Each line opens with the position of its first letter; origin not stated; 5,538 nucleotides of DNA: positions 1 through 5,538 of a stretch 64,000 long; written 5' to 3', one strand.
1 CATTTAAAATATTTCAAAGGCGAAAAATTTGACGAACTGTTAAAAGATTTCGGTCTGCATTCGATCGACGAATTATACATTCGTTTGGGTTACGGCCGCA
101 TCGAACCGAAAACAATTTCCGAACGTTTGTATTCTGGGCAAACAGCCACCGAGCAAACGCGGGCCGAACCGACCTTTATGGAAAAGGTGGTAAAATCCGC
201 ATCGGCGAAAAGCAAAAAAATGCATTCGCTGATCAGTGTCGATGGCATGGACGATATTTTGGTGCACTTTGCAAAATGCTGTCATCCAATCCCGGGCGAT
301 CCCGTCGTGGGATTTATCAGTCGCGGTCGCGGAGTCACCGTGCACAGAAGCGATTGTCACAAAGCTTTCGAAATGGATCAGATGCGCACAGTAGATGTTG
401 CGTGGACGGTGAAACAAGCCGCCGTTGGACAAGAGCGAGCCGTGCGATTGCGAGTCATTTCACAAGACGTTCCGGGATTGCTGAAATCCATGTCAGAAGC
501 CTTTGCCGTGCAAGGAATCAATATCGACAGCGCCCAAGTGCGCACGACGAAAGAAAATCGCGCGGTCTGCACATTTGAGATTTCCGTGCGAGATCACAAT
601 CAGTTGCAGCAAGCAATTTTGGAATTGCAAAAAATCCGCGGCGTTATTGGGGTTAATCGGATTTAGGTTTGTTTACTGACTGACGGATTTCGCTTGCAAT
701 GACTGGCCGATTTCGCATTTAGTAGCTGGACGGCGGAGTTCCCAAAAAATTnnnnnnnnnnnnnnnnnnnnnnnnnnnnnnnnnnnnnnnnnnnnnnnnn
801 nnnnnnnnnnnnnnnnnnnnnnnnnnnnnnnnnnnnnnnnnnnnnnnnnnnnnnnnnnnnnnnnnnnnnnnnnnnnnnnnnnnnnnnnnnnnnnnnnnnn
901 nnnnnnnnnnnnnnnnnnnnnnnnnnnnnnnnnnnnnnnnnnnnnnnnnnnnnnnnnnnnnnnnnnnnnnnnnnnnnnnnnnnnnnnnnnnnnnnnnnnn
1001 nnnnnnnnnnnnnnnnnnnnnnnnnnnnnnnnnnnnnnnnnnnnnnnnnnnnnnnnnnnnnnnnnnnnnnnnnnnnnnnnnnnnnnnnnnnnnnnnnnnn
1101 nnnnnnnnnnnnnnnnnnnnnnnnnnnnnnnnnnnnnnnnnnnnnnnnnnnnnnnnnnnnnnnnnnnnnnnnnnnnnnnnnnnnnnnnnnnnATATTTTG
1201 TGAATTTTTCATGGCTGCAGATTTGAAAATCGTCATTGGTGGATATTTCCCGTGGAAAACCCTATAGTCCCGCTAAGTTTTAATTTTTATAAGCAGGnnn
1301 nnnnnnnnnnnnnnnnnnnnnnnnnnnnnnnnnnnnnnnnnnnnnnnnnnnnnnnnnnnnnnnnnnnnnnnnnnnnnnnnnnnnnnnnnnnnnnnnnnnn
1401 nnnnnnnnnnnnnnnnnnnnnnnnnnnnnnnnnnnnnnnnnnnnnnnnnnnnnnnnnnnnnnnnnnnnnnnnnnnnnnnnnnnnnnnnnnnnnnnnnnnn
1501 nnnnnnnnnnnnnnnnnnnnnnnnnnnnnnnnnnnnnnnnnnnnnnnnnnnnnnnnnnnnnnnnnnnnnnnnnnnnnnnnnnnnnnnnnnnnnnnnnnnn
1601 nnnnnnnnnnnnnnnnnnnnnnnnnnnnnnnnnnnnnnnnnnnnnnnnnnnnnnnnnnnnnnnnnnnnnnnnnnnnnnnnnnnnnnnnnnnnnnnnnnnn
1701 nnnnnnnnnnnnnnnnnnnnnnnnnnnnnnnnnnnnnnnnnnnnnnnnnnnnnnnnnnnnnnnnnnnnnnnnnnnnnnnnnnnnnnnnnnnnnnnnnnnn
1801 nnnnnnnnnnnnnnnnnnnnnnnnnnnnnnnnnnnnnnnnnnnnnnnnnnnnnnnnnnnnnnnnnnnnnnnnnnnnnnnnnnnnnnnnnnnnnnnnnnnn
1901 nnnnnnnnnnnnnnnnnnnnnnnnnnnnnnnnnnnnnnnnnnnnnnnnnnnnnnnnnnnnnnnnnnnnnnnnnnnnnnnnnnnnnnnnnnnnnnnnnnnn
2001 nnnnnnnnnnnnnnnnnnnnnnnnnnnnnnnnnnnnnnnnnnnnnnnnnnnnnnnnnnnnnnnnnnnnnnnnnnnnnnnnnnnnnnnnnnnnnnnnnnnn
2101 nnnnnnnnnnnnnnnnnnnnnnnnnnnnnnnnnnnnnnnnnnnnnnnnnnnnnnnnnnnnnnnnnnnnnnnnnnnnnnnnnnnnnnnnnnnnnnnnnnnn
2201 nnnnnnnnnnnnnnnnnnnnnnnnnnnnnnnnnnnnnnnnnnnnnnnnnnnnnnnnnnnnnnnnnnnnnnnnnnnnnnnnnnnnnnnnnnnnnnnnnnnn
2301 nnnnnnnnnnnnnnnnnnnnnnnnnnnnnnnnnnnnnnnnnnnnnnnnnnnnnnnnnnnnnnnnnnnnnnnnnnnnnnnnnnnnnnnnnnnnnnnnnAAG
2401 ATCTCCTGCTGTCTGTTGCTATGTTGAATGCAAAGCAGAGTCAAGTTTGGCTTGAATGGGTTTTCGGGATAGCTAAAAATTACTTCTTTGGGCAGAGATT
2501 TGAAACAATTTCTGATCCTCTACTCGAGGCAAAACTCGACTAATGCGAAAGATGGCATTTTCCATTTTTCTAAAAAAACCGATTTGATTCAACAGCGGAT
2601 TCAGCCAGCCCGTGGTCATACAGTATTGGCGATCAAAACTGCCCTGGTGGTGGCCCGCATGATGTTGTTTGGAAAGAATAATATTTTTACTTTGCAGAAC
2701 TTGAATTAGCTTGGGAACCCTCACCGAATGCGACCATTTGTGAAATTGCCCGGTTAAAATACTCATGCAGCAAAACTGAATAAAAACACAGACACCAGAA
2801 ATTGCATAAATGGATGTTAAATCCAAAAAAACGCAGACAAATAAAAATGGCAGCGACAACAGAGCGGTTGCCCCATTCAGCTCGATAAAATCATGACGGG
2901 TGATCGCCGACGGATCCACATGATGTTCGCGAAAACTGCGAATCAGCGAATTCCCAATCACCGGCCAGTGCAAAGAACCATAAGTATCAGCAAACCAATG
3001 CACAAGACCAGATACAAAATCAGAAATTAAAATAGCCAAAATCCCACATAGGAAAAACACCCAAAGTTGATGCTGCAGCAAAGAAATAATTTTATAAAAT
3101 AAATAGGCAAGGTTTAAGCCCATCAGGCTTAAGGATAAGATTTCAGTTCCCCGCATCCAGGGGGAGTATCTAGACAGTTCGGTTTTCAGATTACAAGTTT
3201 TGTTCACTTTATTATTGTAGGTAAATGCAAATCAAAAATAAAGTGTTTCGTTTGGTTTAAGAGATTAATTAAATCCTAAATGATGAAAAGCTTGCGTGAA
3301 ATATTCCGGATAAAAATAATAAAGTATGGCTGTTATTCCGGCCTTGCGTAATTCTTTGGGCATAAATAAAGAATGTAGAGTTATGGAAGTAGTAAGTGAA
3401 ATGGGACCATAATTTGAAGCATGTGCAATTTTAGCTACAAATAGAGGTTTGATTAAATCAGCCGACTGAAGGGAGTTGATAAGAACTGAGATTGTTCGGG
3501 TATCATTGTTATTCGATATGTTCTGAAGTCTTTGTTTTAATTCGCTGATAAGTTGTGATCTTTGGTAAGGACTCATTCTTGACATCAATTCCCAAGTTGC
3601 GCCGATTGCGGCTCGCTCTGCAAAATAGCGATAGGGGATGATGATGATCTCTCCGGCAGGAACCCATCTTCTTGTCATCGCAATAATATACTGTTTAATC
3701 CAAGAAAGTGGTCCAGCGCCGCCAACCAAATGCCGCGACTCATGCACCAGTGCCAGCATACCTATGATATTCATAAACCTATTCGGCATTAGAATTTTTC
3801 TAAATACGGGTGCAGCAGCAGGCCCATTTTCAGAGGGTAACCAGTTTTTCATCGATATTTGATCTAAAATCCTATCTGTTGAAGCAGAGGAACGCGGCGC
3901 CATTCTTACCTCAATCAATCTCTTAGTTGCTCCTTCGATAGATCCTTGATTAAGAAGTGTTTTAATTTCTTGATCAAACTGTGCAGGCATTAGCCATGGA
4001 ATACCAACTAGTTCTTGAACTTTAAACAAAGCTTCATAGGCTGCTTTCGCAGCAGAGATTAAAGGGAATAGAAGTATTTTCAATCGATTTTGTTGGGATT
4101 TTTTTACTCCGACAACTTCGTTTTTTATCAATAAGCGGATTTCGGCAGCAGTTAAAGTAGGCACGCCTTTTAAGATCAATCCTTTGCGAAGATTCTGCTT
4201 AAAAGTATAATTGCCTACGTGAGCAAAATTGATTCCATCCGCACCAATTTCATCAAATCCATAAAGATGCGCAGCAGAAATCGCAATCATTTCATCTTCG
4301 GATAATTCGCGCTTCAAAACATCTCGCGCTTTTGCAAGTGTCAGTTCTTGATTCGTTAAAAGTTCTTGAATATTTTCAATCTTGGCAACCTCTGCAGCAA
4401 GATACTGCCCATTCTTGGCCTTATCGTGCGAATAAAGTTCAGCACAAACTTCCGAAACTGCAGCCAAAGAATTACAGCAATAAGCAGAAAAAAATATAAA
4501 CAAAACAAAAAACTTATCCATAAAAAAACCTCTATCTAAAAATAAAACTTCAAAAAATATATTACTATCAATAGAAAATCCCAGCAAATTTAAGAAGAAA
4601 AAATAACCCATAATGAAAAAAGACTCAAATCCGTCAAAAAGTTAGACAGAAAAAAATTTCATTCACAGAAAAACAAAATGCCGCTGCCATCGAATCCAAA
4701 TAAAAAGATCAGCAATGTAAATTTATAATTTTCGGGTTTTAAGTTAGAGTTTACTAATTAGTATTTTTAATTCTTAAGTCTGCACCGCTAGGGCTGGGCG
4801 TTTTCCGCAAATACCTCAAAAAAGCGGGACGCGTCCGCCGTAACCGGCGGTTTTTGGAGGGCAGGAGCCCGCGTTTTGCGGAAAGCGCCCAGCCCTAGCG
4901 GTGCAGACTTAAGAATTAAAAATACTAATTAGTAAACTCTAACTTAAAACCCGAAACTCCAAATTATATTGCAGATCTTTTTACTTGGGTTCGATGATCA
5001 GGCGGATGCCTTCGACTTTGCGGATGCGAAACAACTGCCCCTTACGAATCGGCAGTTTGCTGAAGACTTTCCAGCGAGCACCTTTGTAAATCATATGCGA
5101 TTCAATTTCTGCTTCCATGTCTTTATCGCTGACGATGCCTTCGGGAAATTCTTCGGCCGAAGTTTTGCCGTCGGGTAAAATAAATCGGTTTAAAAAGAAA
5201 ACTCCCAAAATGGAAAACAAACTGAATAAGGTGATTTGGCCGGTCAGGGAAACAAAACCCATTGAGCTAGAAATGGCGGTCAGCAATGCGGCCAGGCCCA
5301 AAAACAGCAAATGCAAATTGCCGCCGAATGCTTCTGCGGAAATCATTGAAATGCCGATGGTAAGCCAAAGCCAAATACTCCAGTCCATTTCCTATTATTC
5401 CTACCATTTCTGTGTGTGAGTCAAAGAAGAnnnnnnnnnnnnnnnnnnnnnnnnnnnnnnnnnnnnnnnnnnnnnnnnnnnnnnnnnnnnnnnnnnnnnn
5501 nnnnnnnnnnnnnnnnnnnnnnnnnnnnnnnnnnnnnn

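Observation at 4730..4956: Unrecognised long-hairpin element family: a 90-nt conserved core with copy-specific, perfectly complementary ~60-90-bp arms (copy 1)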

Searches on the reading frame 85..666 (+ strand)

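Call 69: search_protein_families(library=pfam, proteins=[window:85-666:+], max_evalue=0.001)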
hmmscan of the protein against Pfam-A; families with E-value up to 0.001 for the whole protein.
window:85-666:+ (193 aa): 4 families
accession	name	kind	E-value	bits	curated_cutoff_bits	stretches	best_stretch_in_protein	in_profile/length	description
PF13291.12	ACT_4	-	1.4e-15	58.2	27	1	119-192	6-80/80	ACT domain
PF01842.31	ACT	-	1.4e-09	38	27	1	121-185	2-65/66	ACT domain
PF22629.2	ACT_AHAS_ss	-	1.5e-09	38.3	27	1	122-188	1-66/67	AHAS small subunit-like ACT domain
PF19296.4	RelA_AH_RIS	-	1.8e-05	25.3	23.8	1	25-90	106-171/185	RelA/SpoT, AH and RIS domains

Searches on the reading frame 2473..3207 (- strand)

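Call 69: search_protein_families(library=pfam, proteins=[window:2473-3207:-], max_evalue=0.001)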
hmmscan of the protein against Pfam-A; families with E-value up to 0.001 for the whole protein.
window:2473-3207:- (244 aa): 1 family
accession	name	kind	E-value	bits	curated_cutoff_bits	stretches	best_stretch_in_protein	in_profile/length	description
PF10520.15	Lipid_desat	-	5.3e-57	193.1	26.4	1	59-229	1-174/175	Lipid desaturase domain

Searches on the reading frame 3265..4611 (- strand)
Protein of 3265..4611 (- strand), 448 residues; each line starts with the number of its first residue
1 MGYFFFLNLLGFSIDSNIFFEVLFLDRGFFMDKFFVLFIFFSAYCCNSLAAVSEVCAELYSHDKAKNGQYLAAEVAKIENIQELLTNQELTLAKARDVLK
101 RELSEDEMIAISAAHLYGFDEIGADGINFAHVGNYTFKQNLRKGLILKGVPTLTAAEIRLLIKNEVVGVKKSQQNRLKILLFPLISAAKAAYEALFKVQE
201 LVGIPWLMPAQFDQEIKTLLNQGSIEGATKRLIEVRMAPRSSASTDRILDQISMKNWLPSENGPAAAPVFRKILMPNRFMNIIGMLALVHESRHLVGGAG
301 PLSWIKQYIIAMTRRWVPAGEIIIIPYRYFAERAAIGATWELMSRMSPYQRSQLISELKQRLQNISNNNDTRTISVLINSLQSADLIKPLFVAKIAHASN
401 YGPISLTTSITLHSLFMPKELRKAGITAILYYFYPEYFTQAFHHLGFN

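Call 20: search_protein_families(library=pfam, proteins=[window:3265-4611:-])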
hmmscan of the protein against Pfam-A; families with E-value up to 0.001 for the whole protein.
window:3265-4611:- (448 aa): 0 families

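Call 46: search_protein_families(library=ncbifam, proteins=[window:3265-4611:-], max_evalue=0.01)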
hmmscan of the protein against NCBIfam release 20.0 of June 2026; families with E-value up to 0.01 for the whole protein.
window:3265-4611:- (448 aa): 0 families

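Call 50: search_protein_families(library=pfam, proteins=[window:3265-4611:-], max_evalue=0.1)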
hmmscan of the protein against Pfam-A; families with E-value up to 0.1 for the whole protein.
window:3265-4611:- (448 aa): 0 families

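Call 67: find_encoding_contigs(protein=window:3265-4611:-, flank=3000, max_places=5)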
Protein window:3265-4611:- (448 aa): no gene with exactly this product is on record in the collection.

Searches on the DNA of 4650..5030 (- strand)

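Call 73: build_rna_model(alignment_id=A3, structure=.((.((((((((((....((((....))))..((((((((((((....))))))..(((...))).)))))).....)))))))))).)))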
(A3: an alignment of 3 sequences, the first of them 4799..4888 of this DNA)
Model R1 built from alignment A3 (3 sequences, 90 columns); structure: as given.
model positions 90; base pairs 31; branch points 2; effective number of sequences 0.75; information 0.633 bits per position. Calibrated on 0.2 Mb of random sequence (short: E-values are rough).
structure used (alignment columns):
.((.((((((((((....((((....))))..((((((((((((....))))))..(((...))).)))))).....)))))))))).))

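Call 74: search_with_rna_model(model_id=R1, sources=[window, L002, L005, L007, L008, L009, L010, L011, L012, L013, L014, L015, L016], max_evalue=10, show_alignments=5)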
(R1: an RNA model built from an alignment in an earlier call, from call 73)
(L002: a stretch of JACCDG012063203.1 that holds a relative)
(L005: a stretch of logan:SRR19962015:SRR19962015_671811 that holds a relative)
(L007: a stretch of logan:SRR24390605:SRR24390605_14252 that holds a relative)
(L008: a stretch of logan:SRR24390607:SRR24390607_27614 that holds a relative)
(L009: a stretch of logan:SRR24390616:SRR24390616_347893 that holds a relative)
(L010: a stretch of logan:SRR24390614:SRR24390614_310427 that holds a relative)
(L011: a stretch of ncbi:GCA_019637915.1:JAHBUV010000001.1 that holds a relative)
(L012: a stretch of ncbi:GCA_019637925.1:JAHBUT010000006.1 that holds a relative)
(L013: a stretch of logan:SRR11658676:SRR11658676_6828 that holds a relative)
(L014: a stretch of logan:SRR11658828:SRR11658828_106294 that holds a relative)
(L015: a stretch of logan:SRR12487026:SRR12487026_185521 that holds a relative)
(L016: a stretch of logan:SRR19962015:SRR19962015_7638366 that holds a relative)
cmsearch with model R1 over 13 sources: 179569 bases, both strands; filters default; matches with E-value up to 10: 11.
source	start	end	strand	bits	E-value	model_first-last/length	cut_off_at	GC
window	27384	27473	+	116.4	1.3e-26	1-90/90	no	0.66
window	4799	4888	-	116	1.6e-26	1-90/90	no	0.6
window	44726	44815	+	112.3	1.4e-25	1-90/90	no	0.61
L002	1248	1320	-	34.2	8.8e-06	1-90/90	no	0.45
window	4798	4887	+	22.5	0.0081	1-90/90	no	0.6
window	27385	27474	-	19.4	0.05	1-90/90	no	0.64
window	44727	44816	-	18.4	0.088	1-90/90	no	0.61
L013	6114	6151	+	11.1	6.3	1-90/90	no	0.61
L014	6114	6151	+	11.1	6.3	1-90/90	no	0.61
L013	6705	6751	-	10.9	7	1-90/90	no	0.6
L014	6705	6751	-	10.9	7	1-90/90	no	0.6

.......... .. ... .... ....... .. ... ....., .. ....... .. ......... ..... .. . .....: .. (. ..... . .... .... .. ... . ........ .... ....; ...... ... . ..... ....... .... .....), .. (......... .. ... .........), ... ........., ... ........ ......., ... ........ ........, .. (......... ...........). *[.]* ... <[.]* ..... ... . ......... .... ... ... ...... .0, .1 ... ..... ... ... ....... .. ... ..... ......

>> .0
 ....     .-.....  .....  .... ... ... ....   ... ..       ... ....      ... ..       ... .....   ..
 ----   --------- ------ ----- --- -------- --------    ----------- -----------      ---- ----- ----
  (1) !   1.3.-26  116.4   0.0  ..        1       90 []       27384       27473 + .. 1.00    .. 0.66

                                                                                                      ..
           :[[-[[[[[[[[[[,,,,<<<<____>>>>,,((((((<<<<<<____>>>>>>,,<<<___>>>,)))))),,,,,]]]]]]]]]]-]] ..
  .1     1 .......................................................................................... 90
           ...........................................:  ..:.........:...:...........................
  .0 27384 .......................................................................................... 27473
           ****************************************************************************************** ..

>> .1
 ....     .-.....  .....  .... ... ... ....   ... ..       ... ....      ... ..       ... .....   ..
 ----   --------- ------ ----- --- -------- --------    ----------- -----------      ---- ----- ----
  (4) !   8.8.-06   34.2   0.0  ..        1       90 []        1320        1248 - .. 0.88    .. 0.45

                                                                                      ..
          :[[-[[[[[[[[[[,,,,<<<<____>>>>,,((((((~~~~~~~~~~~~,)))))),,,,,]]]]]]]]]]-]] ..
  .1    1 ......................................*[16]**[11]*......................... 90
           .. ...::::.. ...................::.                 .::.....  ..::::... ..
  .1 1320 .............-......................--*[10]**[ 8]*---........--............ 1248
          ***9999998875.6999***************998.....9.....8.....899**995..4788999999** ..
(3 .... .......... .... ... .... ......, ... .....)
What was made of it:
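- Tried and rejected: It found no additional or arm-less cores in the window (call 74).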

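Call 89: search_rna_families(source=window, start=4650, end=5030, threshold=evalue, max_evalue=1)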
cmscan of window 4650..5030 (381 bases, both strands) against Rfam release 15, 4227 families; matches with E-value up to 1: 1.
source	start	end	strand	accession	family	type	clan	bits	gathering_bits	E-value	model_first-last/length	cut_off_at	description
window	4931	5004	-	RF00460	U1A_PIE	Cis-reg;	-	18.5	50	0.37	1-74/74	no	U1A polyadenylation inhibition element (PIE)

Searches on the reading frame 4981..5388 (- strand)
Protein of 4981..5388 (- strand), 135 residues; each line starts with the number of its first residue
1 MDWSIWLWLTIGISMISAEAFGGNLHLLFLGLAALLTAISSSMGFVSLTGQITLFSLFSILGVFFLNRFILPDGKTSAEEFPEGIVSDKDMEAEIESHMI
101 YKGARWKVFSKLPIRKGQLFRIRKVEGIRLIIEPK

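Call 20: search_protein_families(library=pfam, proteins=[window:4981-5388:-])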
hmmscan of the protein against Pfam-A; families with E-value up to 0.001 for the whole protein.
window:4981-5388:- (135 aa): 1 family
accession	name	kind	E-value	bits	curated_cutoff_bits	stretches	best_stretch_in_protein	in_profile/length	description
PF01957.25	NfeD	-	1.3e-06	28.9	29.1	1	98-134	20-57/57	NfeD-like C-terminal, partner-binding domain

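Call 21: find_encoding_contigs(protein=window:4981-5388:-, flank=10000, max_places=10)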
Protein window:4981-5388:- (135 aa): no gene with exactly this product is on record in the collection.

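Call 46: search_protein_families(library=ncbifam, proteins=[window:4981-5388:-], max_evalue=0.01)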
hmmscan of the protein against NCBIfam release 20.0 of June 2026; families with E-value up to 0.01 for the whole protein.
window:4981-5388:- (135 aa): 0 families

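Call 76: search_solved_structures(query=window:4981-5388:-, max_evalue=10, show_alignments=3)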
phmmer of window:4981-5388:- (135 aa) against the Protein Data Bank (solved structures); distinct sequences matched with E-value up to 10: 2.
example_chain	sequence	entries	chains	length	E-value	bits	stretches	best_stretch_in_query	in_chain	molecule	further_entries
8z5g_B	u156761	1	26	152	0.41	14.2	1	7-65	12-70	Inner membrane protein YbbJ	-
6osw_A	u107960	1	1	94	1.1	12.8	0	65-103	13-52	Forkhead box M1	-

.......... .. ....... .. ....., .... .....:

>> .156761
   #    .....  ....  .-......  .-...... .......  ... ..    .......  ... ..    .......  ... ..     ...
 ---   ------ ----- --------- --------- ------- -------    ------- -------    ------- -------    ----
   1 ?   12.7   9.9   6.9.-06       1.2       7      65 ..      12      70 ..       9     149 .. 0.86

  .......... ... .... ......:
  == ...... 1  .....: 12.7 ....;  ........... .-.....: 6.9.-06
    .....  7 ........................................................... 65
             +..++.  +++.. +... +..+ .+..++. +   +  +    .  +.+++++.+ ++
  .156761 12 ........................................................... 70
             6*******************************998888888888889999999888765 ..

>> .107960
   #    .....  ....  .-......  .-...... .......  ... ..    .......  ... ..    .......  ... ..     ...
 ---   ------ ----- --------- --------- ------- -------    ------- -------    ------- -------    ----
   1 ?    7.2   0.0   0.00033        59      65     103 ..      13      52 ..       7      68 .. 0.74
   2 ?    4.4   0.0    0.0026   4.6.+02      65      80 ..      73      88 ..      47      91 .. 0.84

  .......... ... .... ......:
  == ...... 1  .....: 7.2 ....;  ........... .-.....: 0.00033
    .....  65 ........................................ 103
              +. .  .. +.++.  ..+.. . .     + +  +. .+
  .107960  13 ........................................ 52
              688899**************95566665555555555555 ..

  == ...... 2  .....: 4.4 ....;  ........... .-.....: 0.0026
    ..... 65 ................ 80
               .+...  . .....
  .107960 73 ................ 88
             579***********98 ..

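Call 83: search_protein_representatives(protein=window:4981-5388:-)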
Query: 135 residues. Proteins with E-value up to 0.001 (for the whole library): 189; up to 1e-10: 16; up to 1e-30: 1. The best 150 are listed.
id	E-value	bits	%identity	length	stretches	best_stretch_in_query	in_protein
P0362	1.3e-81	287.7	100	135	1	1-135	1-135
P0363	2.5e-17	79.7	36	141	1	5-133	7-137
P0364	3.7e-16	75.9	31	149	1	4-134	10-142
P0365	5.5e-15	72.1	37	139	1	4-132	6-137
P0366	1.6e-13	67.3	33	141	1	4-133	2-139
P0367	2.0e-12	63.8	33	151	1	3-134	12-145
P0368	6.7e-12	62.1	32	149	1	6-133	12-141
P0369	1.2e-11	61.3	34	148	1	7-134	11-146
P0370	1.8e-11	60.7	34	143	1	5-132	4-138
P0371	2.1e-11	60.5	31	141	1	5-132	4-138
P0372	2.1e-11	60.5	32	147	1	5-133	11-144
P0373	2.5e-11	60.2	34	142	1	5-134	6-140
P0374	2.8e-11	60.1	33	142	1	6-132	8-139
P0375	3.5e-11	59.8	34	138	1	5-134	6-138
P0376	4.1e-11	59.6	32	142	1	5-134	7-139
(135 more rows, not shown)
